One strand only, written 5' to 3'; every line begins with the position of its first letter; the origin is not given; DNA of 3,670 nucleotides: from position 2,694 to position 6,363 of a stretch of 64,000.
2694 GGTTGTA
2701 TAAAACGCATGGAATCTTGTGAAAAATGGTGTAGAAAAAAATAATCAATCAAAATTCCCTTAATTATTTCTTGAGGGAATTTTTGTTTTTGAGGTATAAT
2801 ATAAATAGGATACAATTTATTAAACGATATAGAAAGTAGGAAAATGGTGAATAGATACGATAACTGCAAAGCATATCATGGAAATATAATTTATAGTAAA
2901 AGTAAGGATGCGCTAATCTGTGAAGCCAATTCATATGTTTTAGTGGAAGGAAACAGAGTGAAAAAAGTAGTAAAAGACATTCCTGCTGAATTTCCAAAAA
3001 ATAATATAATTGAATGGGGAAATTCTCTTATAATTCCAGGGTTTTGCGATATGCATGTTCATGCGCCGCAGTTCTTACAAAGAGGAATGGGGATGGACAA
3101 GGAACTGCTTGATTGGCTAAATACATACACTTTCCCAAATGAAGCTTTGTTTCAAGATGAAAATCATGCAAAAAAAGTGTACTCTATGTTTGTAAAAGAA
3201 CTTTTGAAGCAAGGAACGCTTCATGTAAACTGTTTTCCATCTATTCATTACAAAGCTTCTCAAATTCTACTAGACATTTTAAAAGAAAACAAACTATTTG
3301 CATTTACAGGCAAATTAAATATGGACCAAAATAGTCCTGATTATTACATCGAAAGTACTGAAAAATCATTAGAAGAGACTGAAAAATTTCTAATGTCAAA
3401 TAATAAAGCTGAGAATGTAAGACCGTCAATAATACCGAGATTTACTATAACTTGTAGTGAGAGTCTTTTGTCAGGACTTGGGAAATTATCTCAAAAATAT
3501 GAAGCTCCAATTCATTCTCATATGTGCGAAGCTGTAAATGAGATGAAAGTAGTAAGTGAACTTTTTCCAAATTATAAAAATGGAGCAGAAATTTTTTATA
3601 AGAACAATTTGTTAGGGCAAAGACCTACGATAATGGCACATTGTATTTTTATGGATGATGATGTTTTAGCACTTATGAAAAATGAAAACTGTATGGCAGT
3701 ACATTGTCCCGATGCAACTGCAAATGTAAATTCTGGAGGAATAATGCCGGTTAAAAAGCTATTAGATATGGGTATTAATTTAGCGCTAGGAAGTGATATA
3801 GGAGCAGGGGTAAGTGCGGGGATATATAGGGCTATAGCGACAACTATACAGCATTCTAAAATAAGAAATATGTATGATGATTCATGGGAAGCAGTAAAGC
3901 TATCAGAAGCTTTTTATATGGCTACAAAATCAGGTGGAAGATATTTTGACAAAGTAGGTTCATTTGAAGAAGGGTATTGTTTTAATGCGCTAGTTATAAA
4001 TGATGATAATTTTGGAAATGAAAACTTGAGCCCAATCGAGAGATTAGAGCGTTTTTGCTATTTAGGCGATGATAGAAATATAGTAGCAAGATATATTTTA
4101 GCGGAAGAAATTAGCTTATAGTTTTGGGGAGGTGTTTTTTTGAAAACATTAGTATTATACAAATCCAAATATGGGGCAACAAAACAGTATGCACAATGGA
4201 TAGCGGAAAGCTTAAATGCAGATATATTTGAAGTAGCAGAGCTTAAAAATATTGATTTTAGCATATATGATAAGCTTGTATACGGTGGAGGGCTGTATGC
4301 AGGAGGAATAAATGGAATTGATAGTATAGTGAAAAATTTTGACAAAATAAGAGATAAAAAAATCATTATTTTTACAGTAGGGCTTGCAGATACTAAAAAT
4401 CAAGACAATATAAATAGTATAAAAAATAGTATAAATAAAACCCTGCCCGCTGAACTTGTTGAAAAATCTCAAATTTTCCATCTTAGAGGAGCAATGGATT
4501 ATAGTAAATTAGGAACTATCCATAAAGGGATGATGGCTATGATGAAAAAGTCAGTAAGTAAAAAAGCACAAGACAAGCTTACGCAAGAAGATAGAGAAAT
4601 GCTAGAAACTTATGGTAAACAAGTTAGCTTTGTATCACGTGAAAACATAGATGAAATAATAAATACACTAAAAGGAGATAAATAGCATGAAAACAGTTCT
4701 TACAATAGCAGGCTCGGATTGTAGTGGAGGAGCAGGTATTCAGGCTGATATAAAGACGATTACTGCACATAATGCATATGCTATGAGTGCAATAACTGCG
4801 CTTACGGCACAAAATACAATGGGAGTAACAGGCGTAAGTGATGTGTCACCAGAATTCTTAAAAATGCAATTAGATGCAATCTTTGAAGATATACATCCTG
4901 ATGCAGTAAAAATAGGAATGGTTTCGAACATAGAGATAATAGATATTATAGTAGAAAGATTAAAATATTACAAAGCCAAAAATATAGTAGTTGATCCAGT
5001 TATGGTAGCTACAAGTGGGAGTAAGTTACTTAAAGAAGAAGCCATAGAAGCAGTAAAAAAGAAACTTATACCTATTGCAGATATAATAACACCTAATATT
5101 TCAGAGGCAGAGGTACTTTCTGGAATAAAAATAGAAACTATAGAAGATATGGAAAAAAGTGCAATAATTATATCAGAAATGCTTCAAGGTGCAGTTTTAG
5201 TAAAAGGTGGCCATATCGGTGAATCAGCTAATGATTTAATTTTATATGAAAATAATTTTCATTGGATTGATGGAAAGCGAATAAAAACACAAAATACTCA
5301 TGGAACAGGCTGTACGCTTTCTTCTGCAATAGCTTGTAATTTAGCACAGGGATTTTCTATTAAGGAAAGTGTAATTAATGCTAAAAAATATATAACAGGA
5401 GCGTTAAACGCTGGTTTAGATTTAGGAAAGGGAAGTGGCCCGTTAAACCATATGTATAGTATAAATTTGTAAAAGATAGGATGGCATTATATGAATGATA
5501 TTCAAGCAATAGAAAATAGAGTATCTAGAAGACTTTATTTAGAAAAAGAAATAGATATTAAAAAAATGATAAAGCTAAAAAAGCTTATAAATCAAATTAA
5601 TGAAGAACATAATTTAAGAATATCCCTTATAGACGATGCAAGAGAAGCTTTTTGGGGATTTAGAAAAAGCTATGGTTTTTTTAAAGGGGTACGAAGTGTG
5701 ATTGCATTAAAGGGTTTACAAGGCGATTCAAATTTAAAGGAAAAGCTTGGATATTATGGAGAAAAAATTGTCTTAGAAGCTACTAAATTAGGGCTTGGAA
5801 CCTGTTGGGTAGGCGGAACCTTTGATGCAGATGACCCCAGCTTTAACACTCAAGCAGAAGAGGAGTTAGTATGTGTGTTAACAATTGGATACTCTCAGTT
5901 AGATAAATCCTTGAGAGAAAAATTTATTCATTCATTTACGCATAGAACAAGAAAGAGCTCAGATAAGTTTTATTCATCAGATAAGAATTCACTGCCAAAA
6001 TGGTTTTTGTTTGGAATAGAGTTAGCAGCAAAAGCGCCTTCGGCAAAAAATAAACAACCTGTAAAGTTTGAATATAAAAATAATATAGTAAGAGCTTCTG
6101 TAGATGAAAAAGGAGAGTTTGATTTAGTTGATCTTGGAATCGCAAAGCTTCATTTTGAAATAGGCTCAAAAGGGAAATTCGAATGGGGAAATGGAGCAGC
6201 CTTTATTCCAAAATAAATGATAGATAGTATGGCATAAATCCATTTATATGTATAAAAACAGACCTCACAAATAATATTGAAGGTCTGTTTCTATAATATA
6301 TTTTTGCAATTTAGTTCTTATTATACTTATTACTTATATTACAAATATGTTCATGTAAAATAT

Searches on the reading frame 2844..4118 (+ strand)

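Call 5: search_protein_families(library=pfam, proteins=[window:2844-4118:+], max_evalue=1)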
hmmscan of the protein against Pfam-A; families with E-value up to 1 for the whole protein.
window:2844-4118:+ (425 aa): 2 families
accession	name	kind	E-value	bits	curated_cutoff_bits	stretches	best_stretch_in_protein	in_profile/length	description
PF01979.26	Amidohydro_1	-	1.7e-33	116.8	25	1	63-414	2-336/345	Amidohydrolase family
PF07969.17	Amidohydro_3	-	3.7e-05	23.8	29.7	1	298-363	354-419/472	Amidohydrolase family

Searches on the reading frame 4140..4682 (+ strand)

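Call 5: search_protein_families(library=pfam, proteins=[window:4140-4682:+], max_evalue=1)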
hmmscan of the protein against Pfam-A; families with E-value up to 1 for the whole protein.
window:4140-4682:+ (181 aa): 6 families
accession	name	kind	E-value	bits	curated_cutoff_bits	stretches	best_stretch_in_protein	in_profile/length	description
PF12724.12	Flavodoxin_5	-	6.4e-28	98.3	27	1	4-142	1-141/145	Flavodoxin domain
PF12641.12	Flavodoxin_3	-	5.3e-06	26.8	27.5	1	4-142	1-131/160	Flavodoxin domain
PF00258.30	Flavodoxin_1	-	0.0013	19.4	25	1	5-45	1-42/143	Flavodoxin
PF07106.19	TBPIP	-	0.017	15.5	22.8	1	132-162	27-57/62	TBPIP/Hop2 winged helix domain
PF24100.1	DUF7381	-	0.1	13.5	27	1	48-103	22-76/121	Domain of unknown function (DUF7381)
PF12682.12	Flavodoxin_4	-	0.12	12.3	24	1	2-33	1-32/155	Flavodoxin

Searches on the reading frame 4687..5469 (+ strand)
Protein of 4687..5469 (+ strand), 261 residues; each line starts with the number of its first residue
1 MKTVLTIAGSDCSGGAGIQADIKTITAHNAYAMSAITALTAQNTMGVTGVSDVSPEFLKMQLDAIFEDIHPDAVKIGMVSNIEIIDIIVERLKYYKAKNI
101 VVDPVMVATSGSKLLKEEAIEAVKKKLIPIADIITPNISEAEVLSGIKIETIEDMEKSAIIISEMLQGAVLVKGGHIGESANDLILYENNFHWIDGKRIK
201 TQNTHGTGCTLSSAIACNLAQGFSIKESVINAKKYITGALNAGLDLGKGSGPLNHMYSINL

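Call 5: search_protein_families(library=pfam, proteins=[window:4687-5469:+], max_evalue=1)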
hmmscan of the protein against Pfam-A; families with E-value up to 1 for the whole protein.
window:4687-5469:+ (261 aa): 3 families
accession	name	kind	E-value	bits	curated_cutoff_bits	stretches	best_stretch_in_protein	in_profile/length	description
PF08543.17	Phos_pyr_kin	-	2e-97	325.8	27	1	11-254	1-246/246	Phosphomethylpyrimidine kinase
PF00294.29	PfkB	-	4.2e-11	43.2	25.8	1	92-232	151-282/302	pfkB family carbohydrate kinase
PF01256.23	Carb_kinase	-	4.5e-06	26.7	27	1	131-233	117-213/242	NAD(P)H-hydrate dehydratase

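Call 6: search_protein_families(library=ncbifam, proteins=[window:4687-5469:+], max_evalue=1)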
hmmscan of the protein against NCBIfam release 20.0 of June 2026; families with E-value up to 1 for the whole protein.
window:4687-5469:+ (261 aa): 20 families
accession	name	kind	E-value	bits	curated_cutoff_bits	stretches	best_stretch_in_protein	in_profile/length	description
TIGR00097.1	HMP-P_kinase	equivalog_domain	2.5e-106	354.6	204.95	1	4-256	1-254/254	bifunctional hydroxymethylpyrimidine kinase/phosphomethylpyrimidine kinase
NF006346.0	PRK08573.1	equivalog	4.8e-83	279.4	528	1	2-257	5-261/450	bifunctional hydroxymethylpyrimidine kinase/phosphomethylpyrimidine kinase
NF011301.0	PRK14713.1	equivalog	5.1e-82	276.4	512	1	3-258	23-282/534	bifunctional hydroxymethylpyrimidine kinase/phosphomethylpyrimidine kinase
NF007070.0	PRK09517.1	equivalog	1.7e-68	231.6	761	1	3-256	243-500/755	multifunctional thiamine-phosphate pyrophosphorylase/synthase/phosphomethylpyrimidine kinase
NF009077.0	PRK12412.1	equivalog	1.1e-59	202.1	385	1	2-255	4-261/274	pyridoxine/pyridoxal/pyridoxamine kinase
NF009259.0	PRK12616.1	equivalog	3.4e-57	194.1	390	1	1-255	3-262/270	bifunctional hydroxymethylpyrimidine kinase/phosphomethylpyrimidine kinase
NF009078.0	PRK12413.1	equivalog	2.8e-43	148.4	225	1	2-242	4-242/253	bifunctional hydroxymethylpyrimidine kinase/phosphomethylpyrimidine kinase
NF005491.0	PRK07105.1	equivalog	2.6e-16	59.8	231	1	52-246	58-260/286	pyridoxamine kinase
TIGR00687.1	pyridox_kin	equivalog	5.2e-15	55.6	144.5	1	72-241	77-256/288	pyridoxal kinase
NF004398.0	PRK05756.1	equivalog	2e-14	53.6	292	1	73-238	78-252/287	pyridoxal kinase PdxY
NF006034.0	PRK08176.1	equivalog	1.2e-13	50.9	342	1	73-241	91-265/283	pyridoxine/pyridoxal/pyridoxamine kinase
TIGR02152.1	D_ribokin_bact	equivalog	1.1e-11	44.6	299.65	1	119-234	164-275/298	ribokinase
NF008353.0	PRK11142.1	equivalog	1.8e-09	37.5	341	1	121-233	169-277/307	ribokinase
TIGR00196.1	yjeF_cterm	hypoth_equivalog_domain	1.1e-05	25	129.85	1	131-233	148-243/277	NAD(P)H-hydrate dehydratase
NF008454.0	PRK11316.1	equivalog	2.3e-05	23.2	521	1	131-232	189-287/475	bifunctional D-glycero-beta-D-manno-heptose-7-phosphate kinase/D-glycero-beta-D-manno-heptose 1-phosphate adenylyltransferase HldE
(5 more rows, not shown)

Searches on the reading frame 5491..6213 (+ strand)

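Call 5: search_protein_families(library=pfam, proteins=[window:5491-6213:+], max_evalue=1)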
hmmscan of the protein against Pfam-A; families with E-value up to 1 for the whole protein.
window:5491-6213:+ (241 aa): 2 families
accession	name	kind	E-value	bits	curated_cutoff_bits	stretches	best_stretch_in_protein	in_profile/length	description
PF14512.11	TM1586_NiRdase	-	6e-56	189.9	27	1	4-226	3-215/215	Putative TM nitroreductase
PF00881.29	Nitroreductase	-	2.1e-08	35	23.5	1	68-134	91-167/167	Nitroreductase family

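Call 6: search_protein_families(library=ncbifam, proteins=[window:5491-6213:+], max_evalue=1)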
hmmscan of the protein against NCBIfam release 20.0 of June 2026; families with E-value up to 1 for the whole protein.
window:5491-6213:+ (241 aa): 2 families
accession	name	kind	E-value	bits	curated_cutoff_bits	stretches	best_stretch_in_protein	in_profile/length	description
NF047509.1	Rv3131_FMN_oxido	subfamily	0.019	14.4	199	1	176-207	3-34/319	Acg family FMN-binding oxidoreductase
NF005901.0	PRK07877.1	equivalog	0.044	12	476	1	176-212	381-417/722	Rv1355c family protein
